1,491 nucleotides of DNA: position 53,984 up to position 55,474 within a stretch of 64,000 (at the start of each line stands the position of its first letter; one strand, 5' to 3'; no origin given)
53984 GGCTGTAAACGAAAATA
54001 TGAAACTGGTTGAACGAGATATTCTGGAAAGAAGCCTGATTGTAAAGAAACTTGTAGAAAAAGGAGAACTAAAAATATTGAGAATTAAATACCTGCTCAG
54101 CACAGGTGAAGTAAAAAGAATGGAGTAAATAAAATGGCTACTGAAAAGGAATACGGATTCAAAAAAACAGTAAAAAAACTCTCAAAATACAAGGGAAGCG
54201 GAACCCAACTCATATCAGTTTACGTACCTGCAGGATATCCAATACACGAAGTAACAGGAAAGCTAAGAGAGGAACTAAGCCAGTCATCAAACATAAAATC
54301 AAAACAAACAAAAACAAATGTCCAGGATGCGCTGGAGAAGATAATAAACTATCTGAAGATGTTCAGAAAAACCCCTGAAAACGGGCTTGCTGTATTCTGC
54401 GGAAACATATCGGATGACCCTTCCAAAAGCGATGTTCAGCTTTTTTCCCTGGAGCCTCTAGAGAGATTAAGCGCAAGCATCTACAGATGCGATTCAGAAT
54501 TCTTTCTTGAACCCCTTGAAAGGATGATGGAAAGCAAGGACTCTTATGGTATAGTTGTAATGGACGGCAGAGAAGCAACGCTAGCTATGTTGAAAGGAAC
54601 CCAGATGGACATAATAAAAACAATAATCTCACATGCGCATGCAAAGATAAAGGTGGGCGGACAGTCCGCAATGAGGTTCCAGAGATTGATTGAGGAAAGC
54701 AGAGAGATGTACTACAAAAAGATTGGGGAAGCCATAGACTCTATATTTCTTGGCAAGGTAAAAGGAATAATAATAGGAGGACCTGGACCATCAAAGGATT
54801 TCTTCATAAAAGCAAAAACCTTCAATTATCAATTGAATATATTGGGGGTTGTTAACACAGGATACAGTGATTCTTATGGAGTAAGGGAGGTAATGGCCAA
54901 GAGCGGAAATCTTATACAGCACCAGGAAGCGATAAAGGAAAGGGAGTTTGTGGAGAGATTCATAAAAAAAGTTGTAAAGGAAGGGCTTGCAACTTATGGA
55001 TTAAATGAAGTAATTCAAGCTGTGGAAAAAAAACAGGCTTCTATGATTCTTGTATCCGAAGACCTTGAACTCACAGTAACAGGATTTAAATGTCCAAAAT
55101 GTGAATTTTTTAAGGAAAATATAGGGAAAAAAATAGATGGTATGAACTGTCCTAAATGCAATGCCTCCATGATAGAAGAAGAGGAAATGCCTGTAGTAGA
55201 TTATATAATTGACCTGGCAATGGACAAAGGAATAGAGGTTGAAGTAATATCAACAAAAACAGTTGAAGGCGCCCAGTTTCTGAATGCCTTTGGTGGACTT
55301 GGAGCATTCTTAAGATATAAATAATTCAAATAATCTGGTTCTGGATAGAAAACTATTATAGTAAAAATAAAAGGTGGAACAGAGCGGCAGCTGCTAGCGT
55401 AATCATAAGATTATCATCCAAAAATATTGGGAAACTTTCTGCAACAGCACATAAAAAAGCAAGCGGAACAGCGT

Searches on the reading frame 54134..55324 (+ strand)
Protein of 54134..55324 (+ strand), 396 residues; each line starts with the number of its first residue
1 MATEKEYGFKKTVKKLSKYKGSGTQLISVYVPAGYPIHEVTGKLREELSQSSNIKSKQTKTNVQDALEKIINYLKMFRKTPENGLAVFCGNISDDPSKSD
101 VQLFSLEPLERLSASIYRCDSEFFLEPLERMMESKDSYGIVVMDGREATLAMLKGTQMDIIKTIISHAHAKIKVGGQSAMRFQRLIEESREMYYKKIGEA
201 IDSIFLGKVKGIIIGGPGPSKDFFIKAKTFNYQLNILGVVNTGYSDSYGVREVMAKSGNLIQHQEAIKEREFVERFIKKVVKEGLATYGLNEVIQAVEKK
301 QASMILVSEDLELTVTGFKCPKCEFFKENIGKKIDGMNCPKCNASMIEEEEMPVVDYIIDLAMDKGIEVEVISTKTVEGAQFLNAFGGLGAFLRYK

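Call 86: search_protein_families(library=pfam, proteins=[window:54134-55324:+], max_evalue=0.001)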
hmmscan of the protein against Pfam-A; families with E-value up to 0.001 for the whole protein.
window:54134-55324:+ (396 aa): 5 families
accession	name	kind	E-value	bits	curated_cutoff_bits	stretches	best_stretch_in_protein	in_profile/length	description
PF03464.20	eRF1_2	-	5.3e-27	95.2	27.1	1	138-261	2-131/133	eRF1 domain 2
PF03465.20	eRF1_3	-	4.7e-20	72.5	25.8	1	267-396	2-105/106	eRF1 domain 3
PF03463.20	eRF1_1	-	5.7e-17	62.3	23.8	1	10-131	1-122/123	eRF1 domain 1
PF18854.6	baeRF_family10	-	4.7e-11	43.6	27.1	1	125-224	3-107/143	Bacterial archaeo-eukaryotic release factor family 10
PF01248.31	Ribosomal_L7Ae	-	0.00031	20.8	22.1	0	275-312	5-42/95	Ribosomal protein L7Ae/L30e/S12e/Gadd45 family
